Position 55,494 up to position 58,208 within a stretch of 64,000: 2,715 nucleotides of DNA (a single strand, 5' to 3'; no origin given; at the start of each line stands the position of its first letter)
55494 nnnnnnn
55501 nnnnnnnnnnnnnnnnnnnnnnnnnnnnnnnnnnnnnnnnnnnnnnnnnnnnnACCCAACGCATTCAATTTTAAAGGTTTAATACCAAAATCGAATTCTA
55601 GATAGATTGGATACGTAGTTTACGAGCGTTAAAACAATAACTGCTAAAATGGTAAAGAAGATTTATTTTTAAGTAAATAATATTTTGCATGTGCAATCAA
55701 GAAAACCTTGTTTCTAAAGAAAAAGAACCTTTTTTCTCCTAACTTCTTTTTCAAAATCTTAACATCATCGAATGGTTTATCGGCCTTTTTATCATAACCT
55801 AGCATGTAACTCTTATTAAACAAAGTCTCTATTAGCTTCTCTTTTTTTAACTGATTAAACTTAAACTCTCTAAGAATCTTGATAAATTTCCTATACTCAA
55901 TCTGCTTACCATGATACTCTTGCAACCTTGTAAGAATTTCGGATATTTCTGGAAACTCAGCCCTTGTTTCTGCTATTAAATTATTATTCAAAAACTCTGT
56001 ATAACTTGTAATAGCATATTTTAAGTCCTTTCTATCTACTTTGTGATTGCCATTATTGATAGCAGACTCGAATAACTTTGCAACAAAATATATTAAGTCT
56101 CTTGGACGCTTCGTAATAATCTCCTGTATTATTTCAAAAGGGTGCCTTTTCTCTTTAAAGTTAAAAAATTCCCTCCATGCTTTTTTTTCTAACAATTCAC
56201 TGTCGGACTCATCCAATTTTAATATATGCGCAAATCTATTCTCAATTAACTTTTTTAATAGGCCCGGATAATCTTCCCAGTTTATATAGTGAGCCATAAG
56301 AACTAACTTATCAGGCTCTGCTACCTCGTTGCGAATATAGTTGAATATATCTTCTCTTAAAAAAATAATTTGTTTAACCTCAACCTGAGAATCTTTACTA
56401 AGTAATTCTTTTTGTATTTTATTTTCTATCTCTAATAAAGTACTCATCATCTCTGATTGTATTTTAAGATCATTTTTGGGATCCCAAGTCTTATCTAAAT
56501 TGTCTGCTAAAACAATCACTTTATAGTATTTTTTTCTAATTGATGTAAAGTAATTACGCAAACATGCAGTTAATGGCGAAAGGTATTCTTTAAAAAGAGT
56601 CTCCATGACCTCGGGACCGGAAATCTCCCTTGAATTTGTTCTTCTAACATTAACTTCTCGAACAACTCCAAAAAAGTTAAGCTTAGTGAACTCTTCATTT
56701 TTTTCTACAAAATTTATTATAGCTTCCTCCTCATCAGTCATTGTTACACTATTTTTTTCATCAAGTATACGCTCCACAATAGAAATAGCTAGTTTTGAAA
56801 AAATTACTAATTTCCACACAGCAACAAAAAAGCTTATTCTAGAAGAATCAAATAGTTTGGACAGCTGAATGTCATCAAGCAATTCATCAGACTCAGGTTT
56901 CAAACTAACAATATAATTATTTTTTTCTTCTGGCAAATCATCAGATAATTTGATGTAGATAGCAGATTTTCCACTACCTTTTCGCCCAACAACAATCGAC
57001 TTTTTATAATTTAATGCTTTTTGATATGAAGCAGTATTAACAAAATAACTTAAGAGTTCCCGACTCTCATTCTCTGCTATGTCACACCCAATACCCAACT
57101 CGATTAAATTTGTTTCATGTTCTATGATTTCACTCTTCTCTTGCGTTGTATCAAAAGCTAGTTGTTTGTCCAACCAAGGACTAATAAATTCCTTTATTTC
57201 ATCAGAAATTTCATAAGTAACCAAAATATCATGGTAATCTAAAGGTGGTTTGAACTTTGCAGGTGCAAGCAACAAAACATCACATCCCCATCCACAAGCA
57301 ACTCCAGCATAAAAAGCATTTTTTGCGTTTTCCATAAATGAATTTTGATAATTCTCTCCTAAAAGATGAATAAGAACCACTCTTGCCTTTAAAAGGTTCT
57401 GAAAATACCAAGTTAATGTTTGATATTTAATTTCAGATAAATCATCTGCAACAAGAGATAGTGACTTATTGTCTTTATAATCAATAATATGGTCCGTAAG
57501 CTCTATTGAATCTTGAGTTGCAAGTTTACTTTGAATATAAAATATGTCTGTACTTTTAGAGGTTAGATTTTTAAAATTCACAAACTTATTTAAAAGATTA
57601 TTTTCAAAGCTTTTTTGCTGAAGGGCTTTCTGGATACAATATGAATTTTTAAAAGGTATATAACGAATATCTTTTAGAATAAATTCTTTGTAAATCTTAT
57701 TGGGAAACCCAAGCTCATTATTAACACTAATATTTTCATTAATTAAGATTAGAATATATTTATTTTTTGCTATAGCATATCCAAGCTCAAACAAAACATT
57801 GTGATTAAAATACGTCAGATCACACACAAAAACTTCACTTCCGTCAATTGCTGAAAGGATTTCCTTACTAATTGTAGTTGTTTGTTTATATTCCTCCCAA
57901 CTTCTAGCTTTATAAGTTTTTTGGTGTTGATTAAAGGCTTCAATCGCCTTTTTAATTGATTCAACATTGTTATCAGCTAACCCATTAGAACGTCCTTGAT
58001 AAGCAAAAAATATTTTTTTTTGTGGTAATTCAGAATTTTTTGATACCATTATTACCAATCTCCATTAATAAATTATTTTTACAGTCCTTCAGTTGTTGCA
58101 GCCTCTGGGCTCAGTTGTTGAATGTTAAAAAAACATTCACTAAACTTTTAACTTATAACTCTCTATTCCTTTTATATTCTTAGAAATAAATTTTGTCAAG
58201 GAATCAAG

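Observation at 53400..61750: Compositionally mosaic ~8 kb segment around tRNA-Glu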

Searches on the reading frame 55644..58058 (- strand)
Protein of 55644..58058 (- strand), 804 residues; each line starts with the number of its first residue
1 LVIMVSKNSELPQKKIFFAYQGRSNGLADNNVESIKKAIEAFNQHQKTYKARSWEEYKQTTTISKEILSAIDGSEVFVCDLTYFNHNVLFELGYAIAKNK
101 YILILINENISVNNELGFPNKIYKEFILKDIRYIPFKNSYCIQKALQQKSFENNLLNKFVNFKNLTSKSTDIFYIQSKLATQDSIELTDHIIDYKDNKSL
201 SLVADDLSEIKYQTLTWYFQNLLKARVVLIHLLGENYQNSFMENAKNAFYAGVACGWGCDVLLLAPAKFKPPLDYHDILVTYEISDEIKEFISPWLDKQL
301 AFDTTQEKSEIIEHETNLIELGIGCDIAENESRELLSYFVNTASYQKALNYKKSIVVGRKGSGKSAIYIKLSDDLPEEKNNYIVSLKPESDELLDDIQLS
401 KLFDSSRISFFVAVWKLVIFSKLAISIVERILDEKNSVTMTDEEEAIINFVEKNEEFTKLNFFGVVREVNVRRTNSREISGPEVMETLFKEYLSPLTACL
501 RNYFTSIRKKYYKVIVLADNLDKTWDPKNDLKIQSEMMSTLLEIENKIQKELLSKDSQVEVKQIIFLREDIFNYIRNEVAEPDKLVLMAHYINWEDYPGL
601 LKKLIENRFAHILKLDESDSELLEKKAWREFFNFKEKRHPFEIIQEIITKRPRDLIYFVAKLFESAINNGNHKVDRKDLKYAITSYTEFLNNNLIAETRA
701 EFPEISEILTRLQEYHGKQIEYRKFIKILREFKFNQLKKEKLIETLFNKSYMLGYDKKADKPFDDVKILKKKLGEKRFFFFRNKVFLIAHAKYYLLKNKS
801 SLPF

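Call 6: search_protein_families(library=pfam, proteins=[window:55644-58058:-], max_evalue=0.01)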
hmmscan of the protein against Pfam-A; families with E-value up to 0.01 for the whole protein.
window:55644-58058:- (804 aa): 1 family
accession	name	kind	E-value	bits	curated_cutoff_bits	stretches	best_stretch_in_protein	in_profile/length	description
PF05014.21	Nuc_deoxyrib_tr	-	8e-05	23.2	28.8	1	40-111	30-102/117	Nucleoside 2-deoxyribosyltransferase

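Call 50: search_protein_families(library=padloc, proteins=[window:55644-58058:-], max_evalue=0.01)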
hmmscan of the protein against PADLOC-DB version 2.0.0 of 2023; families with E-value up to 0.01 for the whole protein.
window:55644-58058:- (804 aa): 2 families
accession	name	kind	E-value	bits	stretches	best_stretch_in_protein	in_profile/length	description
PDLC04561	PDC-M28C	-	4.1e-06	23.9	1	343-601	37-251/480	-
PDLC00733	Effector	-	0.00063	16.7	1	59-111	289-341/388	TIR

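Call 51: search_protein_families(library=ncbifam, proteins=[window:55644-58058:-], max_evalue=0.01)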
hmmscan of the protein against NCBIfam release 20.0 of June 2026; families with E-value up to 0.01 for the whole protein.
window:55644-58058:- (804 aa): 1 family
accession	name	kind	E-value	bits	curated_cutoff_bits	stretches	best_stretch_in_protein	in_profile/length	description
NF047389.1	ATPase_Sll1717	subfamily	4.7e-62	210.6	75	1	324-751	2-414/454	P-loop ATPase, Sll1717 family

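Call 73: search_dna_similar(query=window:55644-58058:-, collection=plasmids, mode=protein, max_rows=8)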
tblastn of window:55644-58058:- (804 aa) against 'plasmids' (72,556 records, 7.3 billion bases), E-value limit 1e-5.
Records with a match: 208; places in all: 210; records where one place covers at least 80% of the query: 12.
Best place of each record, by identity: <60% 208.
By first word of the organism name: Klebsiella 101; Escherichia 55; Enterobacter 15; Citrobacter 14; Leptolyngbya 4; Ensifer 3; Bacillus 2; Salmonella 2; Serratia 2; Leptospira 1; and 9 more.
By predicted mobility (MOB-suite, as given by PLSDB): non-mobilizable 106; conjugative 81; mobilizable 21.
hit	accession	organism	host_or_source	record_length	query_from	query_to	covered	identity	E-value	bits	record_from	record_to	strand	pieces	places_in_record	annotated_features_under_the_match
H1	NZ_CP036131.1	Bacillus mycoides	cell culture,soil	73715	14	709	87%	31.2%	4e-65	244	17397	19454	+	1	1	nucleotide-binding protein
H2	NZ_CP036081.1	Bacillus mycoides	cell culture,soil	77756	14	709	87%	31.2%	4e-65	244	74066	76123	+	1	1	nucleotide-binding protein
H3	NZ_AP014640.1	Leptolyngbya boryana IAM M-101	-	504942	14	716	87%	30.3%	2e-60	230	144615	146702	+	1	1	hypothetical protein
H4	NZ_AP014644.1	Leptolyngbya boryana dg5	-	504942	14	716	87%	30.3%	2e-60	230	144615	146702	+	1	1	hypothetical protein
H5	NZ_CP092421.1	Leptolyngbya boryana IU 594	-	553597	14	716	87%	30.3%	2e-60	230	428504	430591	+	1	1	hypothetical protein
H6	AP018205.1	Leptolyngbya boryana NIES-2135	-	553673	14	716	87%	30.3%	2e-60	230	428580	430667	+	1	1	hypothetical protein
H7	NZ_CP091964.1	Leptospira noguchii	Homo sapiens,Cell culture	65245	14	709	87%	29.8%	2e-55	215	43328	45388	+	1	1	hypothetical protein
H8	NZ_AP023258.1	Mesorhizobium sp. L-2-11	Lotus japonicus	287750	15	774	95%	22.9%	5e-31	139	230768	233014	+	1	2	hypothetical protein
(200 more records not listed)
